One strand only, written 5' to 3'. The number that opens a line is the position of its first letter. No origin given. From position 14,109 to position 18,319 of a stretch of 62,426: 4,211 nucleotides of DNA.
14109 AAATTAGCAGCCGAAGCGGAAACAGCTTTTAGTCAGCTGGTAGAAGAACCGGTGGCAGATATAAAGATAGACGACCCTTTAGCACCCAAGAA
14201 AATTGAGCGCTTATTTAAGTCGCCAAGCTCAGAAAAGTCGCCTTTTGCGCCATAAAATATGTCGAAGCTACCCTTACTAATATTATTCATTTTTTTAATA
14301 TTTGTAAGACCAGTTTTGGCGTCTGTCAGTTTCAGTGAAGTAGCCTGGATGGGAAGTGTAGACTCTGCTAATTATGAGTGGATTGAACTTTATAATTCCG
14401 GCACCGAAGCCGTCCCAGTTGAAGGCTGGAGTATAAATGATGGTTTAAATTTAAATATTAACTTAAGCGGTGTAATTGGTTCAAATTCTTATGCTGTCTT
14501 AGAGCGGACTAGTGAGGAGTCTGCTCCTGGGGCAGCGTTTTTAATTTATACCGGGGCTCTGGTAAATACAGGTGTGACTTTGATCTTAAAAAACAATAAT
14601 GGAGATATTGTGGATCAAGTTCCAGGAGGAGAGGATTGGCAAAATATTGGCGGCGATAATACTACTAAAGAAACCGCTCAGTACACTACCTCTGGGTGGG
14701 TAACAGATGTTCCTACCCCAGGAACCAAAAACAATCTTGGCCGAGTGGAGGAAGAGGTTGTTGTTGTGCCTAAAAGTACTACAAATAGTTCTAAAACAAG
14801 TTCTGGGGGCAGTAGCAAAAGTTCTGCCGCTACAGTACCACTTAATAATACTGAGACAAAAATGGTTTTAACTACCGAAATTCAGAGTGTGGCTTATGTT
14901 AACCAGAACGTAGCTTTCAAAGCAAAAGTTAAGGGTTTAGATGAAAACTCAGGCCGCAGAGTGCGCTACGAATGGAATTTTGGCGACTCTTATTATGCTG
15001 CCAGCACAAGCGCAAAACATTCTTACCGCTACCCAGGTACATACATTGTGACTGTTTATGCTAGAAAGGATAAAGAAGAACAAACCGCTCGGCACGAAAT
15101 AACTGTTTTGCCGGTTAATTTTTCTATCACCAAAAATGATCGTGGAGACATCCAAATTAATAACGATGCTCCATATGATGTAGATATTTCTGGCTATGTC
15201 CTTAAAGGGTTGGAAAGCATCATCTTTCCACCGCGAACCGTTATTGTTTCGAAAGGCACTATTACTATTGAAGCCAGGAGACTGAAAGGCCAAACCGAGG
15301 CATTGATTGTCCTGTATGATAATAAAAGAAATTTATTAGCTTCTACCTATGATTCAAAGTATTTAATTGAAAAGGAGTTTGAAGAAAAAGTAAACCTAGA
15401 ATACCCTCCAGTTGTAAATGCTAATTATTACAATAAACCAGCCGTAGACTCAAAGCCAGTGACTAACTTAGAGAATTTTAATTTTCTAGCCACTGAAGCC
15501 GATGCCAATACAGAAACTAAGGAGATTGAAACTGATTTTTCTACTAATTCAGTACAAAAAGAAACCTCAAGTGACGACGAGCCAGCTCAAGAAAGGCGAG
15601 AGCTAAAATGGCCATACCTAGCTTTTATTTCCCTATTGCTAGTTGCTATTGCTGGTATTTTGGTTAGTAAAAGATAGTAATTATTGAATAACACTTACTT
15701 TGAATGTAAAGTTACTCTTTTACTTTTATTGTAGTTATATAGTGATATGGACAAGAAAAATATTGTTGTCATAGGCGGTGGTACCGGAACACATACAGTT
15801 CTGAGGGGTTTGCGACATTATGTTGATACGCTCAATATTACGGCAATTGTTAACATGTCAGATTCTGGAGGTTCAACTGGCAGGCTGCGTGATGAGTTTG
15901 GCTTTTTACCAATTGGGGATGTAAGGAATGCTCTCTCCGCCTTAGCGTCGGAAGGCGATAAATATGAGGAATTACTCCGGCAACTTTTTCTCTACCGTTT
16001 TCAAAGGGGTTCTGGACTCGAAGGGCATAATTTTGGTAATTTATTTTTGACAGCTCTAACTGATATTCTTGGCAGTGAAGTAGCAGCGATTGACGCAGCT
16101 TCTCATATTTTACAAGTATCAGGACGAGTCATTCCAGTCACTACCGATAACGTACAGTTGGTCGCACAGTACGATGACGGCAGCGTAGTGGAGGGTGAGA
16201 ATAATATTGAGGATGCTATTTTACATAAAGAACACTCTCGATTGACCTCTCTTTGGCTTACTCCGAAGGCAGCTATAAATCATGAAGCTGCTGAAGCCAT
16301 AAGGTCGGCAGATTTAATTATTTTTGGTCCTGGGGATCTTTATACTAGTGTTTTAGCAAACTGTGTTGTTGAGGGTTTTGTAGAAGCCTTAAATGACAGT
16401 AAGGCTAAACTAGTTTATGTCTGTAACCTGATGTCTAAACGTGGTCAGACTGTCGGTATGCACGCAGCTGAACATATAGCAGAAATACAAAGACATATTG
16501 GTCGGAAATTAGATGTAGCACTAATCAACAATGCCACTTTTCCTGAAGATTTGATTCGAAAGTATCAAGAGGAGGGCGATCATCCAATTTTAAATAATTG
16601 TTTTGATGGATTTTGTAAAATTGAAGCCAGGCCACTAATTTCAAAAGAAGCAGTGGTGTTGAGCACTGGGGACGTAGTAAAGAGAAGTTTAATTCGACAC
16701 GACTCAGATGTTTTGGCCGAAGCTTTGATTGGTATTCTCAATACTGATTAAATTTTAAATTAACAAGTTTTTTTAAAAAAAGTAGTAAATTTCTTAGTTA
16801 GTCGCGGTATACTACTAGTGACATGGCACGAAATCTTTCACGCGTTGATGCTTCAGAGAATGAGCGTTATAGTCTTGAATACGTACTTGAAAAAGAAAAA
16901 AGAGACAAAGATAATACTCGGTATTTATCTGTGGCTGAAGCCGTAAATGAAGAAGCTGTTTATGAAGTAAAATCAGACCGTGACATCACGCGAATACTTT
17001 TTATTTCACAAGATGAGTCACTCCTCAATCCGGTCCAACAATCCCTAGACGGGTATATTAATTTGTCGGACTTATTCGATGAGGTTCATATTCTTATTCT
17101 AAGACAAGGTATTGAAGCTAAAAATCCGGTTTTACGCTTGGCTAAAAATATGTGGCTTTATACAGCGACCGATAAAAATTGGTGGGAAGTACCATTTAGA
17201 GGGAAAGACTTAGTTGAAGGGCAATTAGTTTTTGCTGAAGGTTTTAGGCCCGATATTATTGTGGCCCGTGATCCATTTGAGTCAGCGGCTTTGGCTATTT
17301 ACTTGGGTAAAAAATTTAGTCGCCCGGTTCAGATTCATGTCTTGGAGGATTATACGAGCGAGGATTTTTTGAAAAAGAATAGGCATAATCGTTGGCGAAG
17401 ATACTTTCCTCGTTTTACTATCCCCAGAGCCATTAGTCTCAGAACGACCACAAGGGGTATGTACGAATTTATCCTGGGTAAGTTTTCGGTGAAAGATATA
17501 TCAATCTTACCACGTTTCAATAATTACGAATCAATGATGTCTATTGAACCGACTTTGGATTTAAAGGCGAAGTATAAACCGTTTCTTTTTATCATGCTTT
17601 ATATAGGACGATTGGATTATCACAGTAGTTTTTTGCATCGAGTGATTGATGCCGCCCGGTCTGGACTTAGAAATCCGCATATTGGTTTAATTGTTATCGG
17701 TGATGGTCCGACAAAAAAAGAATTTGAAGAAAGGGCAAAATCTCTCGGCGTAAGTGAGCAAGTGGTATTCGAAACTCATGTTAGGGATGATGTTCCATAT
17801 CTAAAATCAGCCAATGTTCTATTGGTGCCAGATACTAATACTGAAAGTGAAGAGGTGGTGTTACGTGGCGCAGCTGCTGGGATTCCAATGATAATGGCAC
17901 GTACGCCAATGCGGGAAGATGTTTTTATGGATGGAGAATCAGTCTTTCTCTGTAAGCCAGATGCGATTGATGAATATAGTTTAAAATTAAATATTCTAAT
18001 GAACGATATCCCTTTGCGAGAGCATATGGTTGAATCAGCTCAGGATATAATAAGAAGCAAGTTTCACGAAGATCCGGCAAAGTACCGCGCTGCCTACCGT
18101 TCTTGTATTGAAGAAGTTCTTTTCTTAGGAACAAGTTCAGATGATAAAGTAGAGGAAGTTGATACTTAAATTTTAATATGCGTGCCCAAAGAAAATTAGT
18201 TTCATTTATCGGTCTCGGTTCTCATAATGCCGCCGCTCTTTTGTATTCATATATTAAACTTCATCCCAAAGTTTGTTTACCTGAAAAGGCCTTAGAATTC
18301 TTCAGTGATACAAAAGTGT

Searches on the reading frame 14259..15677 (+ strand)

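Call 83: search_protein_families(library=pfam, proteins=[window:14259-15677:+], max_evalue=0.00001)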
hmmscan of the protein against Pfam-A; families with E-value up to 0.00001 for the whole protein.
window:14259-15677:+ (472 aa): 3 families
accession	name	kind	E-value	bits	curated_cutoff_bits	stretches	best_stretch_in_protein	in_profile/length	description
PF00932.25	LTD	-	1.7e-13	51.4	34.3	1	22-121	7-105/109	Lamin Tail Domain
PF00801.26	PKD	-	4.8e-12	46.1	23.5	1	209-283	8-80/80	PKD domain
PF18911.6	PKD_4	-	6.4e-10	39.4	27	1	211-283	11-83/85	PKD domain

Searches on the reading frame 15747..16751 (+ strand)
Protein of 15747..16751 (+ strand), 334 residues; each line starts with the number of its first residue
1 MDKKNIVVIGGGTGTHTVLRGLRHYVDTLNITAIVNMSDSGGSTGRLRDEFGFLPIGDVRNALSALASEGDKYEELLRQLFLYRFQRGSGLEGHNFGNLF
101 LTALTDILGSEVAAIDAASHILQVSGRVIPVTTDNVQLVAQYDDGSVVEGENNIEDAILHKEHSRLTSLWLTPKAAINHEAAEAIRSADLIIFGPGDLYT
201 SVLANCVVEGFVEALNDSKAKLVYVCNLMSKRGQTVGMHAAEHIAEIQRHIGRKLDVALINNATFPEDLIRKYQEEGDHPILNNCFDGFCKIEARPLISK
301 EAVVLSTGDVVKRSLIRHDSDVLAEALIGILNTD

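Call 83: search_protein_families(library=pfam, proteins=[window:15747-16751:+], max_evalue=0.00001)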
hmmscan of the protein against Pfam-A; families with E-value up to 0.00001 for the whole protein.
window:15747-16751:+ (334 aa): 1 family
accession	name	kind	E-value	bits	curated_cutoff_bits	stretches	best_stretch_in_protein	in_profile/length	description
PF01933.23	CofD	-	3.2e-89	299.4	30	1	6-283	1-272/290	2-phospho-L-lactate transferase CofD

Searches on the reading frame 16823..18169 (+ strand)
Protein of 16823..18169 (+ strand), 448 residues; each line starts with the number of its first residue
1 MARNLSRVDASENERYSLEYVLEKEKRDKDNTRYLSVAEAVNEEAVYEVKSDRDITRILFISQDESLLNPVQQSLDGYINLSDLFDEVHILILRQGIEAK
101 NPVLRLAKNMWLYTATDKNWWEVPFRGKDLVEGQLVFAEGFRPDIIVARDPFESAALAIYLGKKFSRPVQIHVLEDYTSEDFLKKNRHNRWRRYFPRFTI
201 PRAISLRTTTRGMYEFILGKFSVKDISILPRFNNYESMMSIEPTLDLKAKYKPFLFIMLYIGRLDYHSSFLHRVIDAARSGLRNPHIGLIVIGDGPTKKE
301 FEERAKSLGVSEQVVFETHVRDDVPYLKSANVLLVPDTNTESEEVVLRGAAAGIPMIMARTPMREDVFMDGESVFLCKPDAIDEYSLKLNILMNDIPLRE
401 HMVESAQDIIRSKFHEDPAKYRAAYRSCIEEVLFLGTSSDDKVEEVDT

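Call 83: search_protein_families(library=pfam, proteins=[window:16823-18169:+], max_evalue=0.00001)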
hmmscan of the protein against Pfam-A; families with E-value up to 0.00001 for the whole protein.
window:16823-18169:+ (448 aa): 2 families
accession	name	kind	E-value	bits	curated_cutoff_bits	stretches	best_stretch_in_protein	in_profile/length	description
PF00534.26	Glycos_transf_1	-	6.3e-18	65.3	26.4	1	257-407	17-170/172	Glycosyl transferases group 1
PF13692.12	Glyco_trans_1_4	-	1.8e-14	54.6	27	1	257-395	3-142/142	Glycosyl transferases group 1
